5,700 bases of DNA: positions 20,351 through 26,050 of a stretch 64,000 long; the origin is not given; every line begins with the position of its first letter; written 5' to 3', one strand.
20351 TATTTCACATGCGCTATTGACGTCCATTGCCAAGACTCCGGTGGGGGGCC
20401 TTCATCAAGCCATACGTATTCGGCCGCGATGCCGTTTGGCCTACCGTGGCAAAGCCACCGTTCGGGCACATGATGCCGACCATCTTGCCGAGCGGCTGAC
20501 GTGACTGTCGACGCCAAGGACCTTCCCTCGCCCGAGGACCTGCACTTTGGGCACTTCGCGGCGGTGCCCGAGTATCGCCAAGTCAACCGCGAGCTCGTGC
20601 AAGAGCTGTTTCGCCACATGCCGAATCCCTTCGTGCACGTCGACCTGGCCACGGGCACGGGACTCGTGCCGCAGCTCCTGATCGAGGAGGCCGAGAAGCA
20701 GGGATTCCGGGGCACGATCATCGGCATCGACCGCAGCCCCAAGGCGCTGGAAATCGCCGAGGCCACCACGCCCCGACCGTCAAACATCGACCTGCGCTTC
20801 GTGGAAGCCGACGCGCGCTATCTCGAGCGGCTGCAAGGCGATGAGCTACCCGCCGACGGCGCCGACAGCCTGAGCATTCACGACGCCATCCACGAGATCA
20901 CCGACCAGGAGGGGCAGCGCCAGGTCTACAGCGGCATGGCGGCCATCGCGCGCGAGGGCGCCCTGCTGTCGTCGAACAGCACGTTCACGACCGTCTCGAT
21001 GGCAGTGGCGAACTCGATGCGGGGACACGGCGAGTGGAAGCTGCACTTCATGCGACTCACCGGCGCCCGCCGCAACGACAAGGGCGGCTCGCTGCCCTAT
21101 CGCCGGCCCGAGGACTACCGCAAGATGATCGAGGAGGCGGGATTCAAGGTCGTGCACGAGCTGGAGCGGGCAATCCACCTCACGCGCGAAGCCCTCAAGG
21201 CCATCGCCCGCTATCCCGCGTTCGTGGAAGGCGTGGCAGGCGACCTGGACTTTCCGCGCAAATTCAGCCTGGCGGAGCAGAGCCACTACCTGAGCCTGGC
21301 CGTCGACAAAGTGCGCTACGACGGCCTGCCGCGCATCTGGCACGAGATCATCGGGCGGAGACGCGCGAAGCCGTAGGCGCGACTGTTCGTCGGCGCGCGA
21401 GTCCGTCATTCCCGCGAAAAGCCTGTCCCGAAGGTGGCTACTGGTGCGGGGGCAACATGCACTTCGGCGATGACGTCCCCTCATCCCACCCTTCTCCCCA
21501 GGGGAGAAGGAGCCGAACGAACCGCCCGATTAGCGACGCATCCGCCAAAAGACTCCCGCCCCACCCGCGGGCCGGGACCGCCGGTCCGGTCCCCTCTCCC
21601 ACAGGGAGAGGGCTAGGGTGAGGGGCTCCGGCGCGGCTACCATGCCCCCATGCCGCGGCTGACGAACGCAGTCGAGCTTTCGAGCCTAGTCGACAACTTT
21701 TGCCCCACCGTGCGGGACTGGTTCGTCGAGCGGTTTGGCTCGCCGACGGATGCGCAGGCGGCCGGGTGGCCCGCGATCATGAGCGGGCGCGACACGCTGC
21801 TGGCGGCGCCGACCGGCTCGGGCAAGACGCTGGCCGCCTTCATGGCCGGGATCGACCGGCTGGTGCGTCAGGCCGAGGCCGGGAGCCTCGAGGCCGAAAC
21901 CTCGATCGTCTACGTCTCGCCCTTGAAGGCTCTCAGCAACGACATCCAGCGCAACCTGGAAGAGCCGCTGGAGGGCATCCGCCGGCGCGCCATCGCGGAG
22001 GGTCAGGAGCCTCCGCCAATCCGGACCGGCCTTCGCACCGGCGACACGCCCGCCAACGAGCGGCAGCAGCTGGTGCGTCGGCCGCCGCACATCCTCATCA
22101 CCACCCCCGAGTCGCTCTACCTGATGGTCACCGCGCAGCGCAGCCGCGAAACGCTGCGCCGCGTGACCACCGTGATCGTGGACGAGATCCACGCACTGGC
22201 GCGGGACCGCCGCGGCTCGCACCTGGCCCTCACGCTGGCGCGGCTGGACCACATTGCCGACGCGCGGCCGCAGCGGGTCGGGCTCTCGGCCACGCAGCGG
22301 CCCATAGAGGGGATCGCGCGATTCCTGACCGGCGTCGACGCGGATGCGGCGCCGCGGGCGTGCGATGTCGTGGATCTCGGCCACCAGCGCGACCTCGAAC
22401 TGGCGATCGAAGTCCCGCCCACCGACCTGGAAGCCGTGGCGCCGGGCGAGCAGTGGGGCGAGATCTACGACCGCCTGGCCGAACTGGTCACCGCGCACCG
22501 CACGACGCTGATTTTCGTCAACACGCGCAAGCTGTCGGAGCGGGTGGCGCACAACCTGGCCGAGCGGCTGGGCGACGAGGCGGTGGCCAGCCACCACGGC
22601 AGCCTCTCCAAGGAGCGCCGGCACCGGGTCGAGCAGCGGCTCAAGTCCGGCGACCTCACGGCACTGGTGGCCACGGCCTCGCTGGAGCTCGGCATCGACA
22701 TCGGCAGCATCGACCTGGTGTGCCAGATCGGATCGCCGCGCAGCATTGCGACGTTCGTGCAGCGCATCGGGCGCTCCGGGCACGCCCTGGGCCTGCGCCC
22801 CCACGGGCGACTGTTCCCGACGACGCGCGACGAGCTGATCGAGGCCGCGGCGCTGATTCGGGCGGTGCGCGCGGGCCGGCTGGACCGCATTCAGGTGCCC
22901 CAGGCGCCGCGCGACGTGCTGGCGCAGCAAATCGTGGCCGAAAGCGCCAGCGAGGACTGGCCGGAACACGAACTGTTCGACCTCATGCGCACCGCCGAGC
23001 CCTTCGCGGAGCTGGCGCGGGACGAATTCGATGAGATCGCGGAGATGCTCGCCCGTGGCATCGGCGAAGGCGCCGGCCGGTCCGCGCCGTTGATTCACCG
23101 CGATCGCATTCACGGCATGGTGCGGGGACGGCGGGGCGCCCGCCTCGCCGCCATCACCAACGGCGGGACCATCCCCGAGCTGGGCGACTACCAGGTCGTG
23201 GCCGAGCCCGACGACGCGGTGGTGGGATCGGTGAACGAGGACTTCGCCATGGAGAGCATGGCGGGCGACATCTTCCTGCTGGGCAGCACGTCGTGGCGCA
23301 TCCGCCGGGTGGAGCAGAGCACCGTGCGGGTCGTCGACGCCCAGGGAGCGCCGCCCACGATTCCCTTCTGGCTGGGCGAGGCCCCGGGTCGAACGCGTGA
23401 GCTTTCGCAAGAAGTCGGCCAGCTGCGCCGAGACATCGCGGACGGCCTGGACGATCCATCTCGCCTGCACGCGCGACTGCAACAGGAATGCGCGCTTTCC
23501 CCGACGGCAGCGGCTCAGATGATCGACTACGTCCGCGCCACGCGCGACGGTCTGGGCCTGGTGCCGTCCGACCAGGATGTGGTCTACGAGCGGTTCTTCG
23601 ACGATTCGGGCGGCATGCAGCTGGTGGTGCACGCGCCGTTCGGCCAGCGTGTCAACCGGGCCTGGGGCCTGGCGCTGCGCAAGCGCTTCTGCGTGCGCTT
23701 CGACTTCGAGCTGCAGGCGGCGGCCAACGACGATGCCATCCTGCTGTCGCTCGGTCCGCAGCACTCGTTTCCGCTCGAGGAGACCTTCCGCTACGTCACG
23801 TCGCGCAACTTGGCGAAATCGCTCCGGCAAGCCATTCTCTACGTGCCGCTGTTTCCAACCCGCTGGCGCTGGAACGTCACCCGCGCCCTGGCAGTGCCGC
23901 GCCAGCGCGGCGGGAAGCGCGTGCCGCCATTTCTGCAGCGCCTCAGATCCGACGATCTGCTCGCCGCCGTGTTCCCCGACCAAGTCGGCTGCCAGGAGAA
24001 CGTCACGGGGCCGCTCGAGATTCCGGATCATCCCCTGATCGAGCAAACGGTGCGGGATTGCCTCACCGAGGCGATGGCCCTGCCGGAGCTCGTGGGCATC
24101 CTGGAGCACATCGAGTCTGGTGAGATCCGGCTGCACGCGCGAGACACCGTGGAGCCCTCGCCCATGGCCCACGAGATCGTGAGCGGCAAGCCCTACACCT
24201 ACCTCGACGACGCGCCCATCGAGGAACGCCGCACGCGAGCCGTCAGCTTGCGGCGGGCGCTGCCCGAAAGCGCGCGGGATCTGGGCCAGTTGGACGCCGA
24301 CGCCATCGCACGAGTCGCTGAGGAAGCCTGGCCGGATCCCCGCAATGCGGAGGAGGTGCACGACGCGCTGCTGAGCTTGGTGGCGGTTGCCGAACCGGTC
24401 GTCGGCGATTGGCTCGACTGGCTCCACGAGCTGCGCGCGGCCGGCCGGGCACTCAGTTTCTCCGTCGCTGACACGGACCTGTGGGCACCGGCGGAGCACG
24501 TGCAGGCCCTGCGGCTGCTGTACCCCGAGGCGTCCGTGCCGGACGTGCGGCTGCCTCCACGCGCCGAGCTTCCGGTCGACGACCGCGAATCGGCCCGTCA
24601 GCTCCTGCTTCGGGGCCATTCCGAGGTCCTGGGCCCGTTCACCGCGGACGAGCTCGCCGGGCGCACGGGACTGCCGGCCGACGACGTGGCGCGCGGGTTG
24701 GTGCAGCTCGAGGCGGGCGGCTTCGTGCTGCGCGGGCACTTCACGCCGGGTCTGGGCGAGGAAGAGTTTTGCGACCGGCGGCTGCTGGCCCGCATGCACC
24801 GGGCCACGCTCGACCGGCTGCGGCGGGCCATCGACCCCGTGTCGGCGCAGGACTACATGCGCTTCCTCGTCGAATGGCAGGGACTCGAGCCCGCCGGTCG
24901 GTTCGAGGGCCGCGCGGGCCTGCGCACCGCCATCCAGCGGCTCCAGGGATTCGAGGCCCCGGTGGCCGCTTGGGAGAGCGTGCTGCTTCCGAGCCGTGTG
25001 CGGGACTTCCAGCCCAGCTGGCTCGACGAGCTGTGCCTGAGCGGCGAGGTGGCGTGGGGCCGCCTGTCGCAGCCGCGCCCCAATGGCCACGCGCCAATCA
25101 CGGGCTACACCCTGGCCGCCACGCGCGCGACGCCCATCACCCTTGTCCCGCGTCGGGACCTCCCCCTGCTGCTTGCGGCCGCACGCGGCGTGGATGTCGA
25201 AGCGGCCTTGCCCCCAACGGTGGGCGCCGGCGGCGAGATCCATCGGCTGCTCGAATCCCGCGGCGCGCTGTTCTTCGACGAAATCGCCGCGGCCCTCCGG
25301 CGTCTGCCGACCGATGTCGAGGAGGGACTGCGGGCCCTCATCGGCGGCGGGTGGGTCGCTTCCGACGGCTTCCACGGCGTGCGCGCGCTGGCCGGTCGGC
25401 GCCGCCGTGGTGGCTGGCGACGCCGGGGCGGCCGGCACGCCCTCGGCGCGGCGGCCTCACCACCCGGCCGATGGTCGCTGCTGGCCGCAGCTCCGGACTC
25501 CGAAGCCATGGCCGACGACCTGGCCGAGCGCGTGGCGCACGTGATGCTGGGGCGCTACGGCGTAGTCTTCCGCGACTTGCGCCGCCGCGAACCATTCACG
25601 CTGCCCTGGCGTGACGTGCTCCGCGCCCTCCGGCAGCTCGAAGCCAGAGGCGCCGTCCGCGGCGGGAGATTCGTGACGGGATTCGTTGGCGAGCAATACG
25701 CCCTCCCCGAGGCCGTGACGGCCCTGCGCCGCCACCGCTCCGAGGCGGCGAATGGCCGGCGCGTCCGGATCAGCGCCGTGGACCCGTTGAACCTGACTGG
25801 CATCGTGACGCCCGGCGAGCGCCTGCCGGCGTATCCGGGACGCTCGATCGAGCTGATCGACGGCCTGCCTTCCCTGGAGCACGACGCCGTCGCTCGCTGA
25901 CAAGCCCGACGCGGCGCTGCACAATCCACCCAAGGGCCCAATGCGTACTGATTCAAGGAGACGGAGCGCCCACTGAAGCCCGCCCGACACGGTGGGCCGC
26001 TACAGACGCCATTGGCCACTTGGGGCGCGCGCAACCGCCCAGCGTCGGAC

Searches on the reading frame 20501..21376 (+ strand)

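Call 13: search_protein_families(library=pfam, proteins=[window:20501-21376:+], max_evalue=0.001)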
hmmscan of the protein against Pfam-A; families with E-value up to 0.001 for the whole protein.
window:20501-21376:+ (291 aa): 5 families
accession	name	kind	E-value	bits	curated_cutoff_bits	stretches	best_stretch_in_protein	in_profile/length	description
PF13847.12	Methyltransf_31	-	3.6e-07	30.4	27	1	47-151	8-102/145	Methyltransferase domain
PF13649.12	Methyltransf_25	-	2.4e-06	28.6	27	1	47-150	2-93/97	Methyltransferase domain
PF13489.12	Methyltransf_23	-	8.5e-06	26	27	1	27-220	7-164/164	Methyltransferase domain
PF01209.24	Ubie_methyltran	-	4.2e-05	23.5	20.1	0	45-136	50-132/233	ubiE/COQ5 methyltransferase family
PF08241.18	Methyltransf_11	-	0.00016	22.7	21.2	1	48-133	2-73/95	Methyltransferase domain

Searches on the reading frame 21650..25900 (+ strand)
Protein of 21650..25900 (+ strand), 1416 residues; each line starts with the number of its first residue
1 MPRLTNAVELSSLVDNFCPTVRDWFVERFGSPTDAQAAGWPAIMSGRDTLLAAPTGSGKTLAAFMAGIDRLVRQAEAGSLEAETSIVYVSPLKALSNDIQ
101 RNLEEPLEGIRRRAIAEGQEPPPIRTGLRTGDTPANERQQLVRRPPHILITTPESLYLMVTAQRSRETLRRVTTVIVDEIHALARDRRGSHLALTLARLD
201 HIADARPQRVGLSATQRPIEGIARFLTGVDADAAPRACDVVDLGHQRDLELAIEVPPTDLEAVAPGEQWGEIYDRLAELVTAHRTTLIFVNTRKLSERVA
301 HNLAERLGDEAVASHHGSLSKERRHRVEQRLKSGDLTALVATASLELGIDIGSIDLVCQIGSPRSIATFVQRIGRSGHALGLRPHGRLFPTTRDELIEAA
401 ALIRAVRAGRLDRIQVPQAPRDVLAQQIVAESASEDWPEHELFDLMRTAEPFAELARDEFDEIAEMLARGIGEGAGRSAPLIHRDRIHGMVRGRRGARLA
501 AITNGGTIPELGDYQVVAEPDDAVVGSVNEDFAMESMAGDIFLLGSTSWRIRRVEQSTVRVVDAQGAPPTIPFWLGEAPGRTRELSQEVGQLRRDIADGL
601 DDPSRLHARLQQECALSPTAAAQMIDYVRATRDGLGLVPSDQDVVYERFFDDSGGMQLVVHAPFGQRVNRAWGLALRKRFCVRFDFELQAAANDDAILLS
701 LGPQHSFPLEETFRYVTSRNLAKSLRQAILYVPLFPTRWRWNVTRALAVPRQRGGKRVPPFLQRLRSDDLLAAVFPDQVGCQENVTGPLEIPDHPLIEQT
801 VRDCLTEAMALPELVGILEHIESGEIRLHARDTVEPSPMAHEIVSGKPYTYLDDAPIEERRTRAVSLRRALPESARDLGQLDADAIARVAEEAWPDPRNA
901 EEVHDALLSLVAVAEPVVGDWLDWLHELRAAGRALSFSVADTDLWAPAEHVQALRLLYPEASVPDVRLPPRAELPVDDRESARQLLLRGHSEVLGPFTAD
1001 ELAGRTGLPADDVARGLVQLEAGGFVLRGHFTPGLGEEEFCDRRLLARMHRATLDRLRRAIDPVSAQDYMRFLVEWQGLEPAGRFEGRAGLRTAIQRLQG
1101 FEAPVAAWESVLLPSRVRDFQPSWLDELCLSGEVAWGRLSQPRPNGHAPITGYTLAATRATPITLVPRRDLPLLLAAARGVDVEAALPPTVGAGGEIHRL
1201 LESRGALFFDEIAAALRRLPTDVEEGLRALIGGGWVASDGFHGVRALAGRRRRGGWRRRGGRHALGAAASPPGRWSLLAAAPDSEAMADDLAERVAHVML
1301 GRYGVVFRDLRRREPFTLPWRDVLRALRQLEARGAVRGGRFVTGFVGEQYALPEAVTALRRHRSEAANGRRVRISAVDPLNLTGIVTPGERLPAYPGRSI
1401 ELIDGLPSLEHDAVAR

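Call 13: search_protein_families(library=pfam, proteins=[window:21650-25900:+], max_evalue=0.001)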
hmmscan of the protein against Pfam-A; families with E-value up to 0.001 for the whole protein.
window:21650-25900:+ (1416 aa): 9 families
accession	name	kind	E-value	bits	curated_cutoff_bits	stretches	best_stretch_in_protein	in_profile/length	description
PF08494.16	DEAD_assoc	-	1.6e-49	168.8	23.5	1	638-840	1-191/191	DEAD/H associated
PF00270.35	DEAD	-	1e-32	113.6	26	1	33-216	1-160/167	DEAD/DEAH box helicase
PF19306.5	WH_Lhr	-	4.8e-31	107.8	27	1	404-569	1-166/168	Large helicase-related protein, winged helix domain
PF23234.1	WH4_Lhr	-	3.5e-28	97.5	27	1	1288-1369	4-85/87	Large helicase-related protein, winged-helix domain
PF00271.37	Helicase_C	-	3.5e-19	69.5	23.5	1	275-378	5-108/110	Helicase conserved C-terminal domain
PF23235.1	WH3_Lhr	-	2e-13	50.9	27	1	1064-1137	1-73/95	Large helicase-related protein, winged-helix domain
PF04851.21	ResIII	-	3e-07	30.9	22.5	1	47-215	24-161/164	Type III restriction enzyme, res subunit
PF22590.2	Cas3-like_C_2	-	0.00017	22.3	27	1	284-375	3-100/106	CRISPR-associated nuclease/helicase Cas3, C-terminal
PF17782.7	DprA_WH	-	0.0003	21.2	22.9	1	996-1028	25-57/61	DprA winged helix domain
